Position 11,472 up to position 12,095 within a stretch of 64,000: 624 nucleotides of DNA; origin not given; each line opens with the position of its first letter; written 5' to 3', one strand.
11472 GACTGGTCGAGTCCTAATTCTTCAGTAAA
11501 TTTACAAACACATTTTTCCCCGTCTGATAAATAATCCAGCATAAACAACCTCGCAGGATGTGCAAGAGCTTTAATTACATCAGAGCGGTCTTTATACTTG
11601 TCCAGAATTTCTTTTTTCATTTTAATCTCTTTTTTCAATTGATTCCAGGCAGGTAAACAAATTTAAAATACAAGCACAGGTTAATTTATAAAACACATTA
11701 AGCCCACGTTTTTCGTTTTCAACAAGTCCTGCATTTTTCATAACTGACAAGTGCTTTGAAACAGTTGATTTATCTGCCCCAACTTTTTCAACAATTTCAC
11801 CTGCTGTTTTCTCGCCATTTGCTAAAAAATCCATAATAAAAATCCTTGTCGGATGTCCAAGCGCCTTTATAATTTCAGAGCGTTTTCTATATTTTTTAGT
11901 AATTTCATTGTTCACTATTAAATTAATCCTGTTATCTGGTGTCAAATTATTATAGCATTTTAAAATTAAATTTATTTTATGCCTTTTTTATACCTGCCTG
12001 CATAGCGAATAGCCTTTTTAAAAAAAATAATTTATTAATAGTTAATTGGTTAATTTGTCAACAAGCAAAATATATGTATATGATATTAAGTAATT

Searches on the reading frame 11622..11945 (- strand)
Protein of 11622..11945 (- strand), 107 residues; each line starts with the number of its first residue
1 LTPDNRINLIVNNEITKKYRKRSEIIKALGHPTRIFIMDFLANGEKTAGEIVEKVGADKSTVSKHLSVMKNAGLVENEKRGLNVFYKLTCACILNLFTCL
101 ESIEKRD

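Call 3: search_protein_families(library=pfam, proteins=[window:11622-11945:-], max_evalue=0.01)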
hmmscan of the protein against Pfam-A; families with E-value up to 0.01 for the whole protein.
window:11622-11945:- (107 aa): 14 families
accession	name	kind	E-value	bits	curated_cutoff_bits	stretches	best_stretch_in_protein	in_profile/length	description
PF01022.26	HTH_5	-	2.3e-15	56.6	22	1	31-76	1-46/47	Bacterial regulatory protein, arsR family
PF12840.13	HTH_20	-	6.5e-10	39.3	27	1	29-76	1-49/51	Helix-turn-helix domain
PF01978.25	TrmB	-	1.9e-07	31.3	25.6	1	41-86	18-62/68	Sugar-specific transcriptional regulator TrmB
PF12802.13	MarR_2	-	9e-07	29.4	27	1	37-77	10-52/61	MarR family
PF09339.16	HTH_IclR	-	1.3e-05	25.3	22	1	37-77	8-50/52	IclR helix-turn-helix domain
PF07848.18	PaaX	-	0.00016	22.3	24.8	1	50-89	28-67/70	PaaX-like protein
PF08100.18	Dimerisation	-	0.0002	21.6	25.6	1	35-92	28-87/93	O-methyltransferase dimerisation domain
PF13412.12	HTH_24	-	0.0003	20.8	21.9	1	42-76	14-48/48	Winged helix-turn-helix DNA-binding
PF24034.1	DUF7343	-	0.00038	20.7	27.6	1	45-81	18-54/62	Domain of unknown function (DUF7343)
PF24270.1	HTH_Cmi2_C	-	0.00051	20.7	27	1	37-81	80-124/125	Cmi2, C-terminal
PF25213.1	HVO_A0261_N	-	0.0012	19.1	35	1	29-81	8-60/86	HVO_A0261 N-terminal domain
PF13463.12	HTH_27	-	0.0018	19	22.2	1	35-89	6-65/68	Winged helix DNA-binding domain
PF13518.12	HTH_28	-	0.007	16.9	25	0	34-74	2-41/52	Helix-turn-helix domain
PF21476.4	PF0610-like_N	-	0.0081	16.8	33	0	37-66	6-35/50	PF0610-like, N-terminal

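Call 4: search_protein_families(library=ncbifam, proteins=[window:11622-11945:-], max_evalue=0.01)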
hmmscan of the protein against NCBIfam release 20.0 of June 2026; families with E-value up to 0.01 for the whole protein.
window:11622-11945:- (107 aa): 14 families
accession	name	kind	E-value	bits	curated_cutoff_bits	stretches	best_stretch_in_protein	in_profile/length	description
NF033788.1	HTH_metalloreg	subfamily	1.6e-22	79.1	55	1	23-93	2-73/77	metalloregulator ArsR/SmtB family transcription factor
NF033789.1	repress_SdpR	subfamily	3.5e-19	68.5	100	1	26-97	2-73/79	autorepressor SdpR family transcription factor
NF041413.1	ArsR_Rv2640c_fam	equivalog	1.6e-14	54.3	155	1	26-101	36-114/118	Rv2640c family ArsR-like transcriptional regulator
NF040642.1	sulf_sens_BigR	equivalog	1.1e-13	51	155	1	14-101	2-89/95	sulfite-sensing transcriptional repressor BigR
NF045707.1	Dbac_1936_reg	equivalog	1e-11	44.7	115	1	18-103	3-88/99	ArsR/SmtB-type metalloregulator TsoR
NF053755.1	MsvR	equivalog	2.6e-10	40.4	220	1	23-78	4-59/236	transcriptional factor MsvR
NF047906.1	CdPbTransRegCmtR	equivalog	1.9e-09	37.4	150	1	24-93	13-82/104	Cd(II)/Pb(II)-sensing metalloregulatory transcriptional regulator CmtR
NF052532.1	TransRegPagRBaca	equivalog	8.7e-09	35.4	170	1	9-103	3-98/99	transcriptional repressor PagR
TIGR01884.1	cas_HTH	subfamily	6.9e-07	28.9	60.2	1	37-84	147-196/202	CRISPR-associated CARF protein Csa3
NF007528.0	PRK10141.1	subfamily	1.3e-05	25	97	1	25-89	9-74/117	metalloregulator ArsR/SmtB family transcription factor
NF053606.1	Sta1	subfamily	0.00033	20.7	80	1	40-80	29-69/100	Sta1 family transcriptional regulator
TIGR02944.1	suf_reg_Xantho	equivalog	0.00046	20.6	110.65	1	36-91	13-70/130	SUF system Fe-S cluster assembly regulator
NF040939.2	trans_reg_lrs14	equivalog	0.0019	18.2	90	1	41-80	31-71/103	Lrs14 family HTH-type transcriptional regulator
TIGR02277.1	PaaX_trns_reg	equivalog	0.0093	15.5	264.55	0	50-89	25-64/279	phenylacetic acid degradation operon negative regulatory protein PaaX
